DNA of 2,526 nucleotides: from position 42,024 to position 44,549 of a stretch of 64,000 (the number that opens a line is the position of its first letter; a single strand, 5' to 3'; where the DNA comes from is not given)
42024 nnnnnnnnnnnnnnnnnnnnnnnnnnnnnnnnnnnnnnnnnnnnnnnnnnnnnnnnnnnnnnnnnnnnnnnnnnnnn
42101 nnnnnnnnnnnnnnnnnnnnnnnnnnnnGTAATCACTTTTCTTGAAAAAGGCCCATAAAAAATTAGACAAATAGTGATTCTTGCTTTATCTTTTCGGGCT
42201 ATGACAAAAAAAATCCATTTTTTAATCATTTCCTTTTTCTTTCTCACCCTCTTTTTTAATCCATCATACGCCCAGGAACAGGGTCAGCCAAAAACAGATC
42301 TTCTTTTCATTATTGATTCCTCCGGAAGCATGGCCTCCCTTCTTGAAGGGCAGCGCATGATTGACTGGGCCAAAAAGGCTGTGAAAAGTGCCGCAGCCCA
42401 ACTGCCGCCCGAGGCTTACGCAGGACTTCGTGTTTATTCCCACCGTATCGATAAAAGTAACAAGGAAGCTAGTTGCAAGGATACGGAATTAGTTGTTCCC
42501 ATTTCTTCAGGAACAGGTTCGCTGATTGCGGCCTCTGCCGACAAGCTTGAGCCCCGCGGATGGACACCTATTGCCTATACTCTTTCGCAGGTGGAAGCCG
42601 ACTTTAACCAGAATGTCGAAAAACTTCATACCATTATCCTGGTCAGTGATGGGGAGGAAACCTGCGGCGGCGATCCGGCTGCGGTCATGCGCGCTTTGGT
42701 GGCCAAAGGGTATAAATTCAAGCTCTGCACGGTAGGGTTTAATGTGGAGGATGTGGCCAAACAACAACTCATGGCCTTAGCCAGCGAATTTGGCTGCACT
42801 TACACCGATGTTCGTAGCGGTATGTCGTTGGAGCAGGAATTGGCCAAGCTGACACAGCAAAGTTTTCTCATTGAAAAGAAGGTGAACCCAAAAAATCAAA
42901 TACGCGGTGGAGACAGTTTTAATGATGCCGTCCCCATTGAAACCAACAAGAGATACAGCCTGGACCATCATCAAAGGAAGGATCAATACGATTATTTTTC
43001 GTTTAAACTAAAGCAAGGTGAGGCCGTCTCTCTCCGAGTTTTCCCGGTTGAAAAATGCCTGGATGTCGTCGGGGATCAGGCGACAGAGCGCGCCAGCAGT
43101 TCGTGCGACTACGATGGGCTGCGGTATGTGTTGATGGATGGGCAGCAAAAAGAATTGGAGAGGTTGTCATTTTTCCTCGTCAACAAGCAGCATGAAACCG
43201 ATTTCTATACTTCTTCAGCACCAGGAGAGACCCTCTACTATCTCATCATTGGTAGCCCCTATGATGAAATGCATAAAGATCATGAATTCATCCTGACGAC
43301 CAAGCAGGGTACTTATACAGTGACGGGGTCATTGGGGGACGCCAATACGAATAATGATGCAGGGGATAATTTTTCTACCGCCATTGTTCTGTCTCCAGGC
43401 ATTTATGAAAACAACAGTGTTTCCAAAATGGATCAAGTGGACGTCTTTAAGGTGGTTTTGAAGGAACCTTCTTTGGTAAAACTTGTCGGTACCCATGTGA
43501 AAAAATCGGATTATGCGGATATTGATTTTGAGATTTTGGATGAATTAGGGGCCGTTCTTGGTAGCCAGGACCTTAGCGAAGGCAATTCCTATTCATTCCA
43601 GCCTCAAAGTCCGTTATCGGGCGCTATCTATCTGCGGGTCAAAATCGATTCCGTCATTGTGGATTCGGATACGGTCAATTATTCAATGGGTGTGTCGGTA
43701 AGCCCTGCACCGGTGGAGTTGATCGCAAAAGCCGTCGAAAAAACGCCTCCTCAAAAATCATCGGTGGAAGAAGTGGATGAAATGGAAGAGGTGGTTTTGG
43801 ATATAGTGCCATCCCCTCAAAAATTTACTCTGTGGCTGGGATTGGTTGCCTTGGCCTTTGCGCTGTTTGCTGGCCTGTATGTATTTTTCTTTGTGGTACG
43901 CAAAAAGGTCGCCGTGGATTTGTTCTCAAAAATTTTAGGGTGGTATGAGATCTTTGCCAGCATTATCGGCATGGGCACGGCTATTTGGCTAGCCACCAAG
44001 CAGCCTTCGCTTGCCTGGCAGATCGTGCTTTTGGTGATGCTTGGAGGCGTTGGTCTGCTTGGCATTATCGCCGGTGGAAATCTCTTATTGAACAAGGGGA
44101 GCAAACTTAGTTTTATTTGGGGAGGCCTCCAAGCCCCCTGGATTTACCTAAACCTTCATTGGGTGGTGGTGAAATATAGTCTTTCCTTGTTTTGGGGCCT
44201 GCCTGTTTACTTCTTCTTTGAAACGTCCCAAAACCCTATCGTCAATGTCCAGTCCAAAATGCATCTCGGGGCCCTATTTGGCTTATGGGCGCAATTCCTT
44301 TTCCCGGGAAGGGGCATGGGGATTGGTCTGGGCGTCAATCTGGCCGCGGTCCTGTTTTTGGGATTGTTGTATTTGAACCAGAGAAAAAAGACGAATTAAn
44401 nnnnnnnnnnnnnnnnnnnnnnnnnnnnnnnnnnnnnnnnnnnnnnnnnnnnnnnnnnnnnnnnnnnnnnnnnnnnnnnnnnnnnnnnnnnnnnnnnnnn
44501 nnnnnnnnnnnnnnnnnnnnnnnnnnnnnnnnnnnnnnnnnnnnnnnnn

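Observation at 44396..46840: Divergent protein-kinase-like fold with DVDG in place of DFG and a D-M-K-Y-N catalytic loop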

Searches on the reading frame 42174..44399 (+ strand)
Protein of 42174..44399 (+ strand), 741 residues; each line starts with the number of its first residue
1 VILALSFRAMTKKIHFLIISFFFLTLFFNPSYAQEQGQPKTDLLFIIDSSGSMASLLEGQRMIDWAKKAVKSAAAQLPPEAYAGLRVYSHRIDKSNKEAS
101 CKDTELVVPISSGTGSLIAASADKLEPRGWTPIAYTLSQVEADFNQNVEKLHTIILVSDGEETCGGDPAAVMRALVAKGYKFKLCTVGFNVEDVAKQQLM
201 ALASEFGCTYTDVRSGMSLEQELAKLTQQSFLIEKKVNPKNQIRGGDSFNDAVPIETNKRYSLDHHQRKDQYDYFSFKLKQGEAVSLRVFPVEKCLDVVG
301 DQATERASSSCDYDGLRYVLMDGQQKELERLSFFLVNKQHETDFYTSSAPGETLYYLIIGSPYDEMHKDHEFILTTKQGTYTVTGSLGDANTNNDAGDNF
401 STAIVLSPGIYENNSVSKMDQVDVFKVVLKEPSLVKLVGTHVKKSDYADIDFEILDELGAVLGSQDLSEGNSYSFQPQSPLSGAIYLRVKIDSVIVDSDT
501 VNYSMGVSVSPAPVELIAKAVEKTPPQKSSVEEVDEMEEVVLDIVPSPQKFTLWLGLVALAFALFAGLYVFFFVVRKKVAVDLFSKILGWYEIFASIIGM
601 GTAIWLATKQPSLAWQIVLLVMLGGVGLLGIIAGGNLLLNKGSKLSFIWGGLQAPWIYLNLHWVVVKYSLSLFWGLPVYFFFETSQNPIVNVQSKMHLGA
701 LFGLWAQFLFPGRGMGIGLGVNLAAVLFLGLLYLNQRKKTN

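Call 3: search_protein_families(library=pfam, proteins=[window:42174-44399:+], max_evalue=1)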
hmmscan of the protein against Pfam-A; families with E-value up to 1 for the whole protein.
window:42174-44399:+ (741 aa): 4 families
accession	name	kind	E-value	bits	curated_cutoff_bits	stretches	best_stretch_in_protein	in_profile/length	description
PF00092.34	VWA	-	2.3e-07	31.6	23.8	1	42-220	1-169/174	von Willebrand factor type A domain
PF13519.12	VWA_2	-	0.00015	22.7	27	1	43-161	1-107/107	von Willebrand factor type A domain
PF18893.5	DUF5652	-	0.036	14.2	23.4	1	595-632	22-58/71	Family of unknown function (DUF5652)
PF05762.20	VWA_CoxE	-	0.049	13.5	26.4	0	127-184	126-184/222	VWA domain containing CoxE-like protein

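Call 6: search_protein_families(library=ncbifam, proteins=[window:42174-44399:+], max_evalue=1)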
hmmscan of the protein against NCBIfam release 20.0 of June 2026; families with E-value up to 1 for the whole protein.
window:42174-44399:+ (741 aa): 2 families
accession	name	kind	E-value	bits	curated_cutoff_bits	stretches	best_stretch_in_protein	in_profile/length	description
TIGR03788.1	marine_srt_targ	equivalog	1.2e-05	24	551.65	1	22-228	253-443/629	marine proteobacterial sortase target protein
TIGR02442.1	Cob-chelat-sub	hypoth_equivalog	0.013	13.9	779.45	1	40-169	472-593/641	putative cobaltochelatase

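Call 15: search_protein_families(library=padloc, proteins=[window:42174-44399:+], max_evalue=1)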
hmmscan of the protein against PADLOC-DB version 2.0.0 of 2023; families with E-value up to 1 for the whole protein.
window:42174-44399:+ (741 aa): 0 families
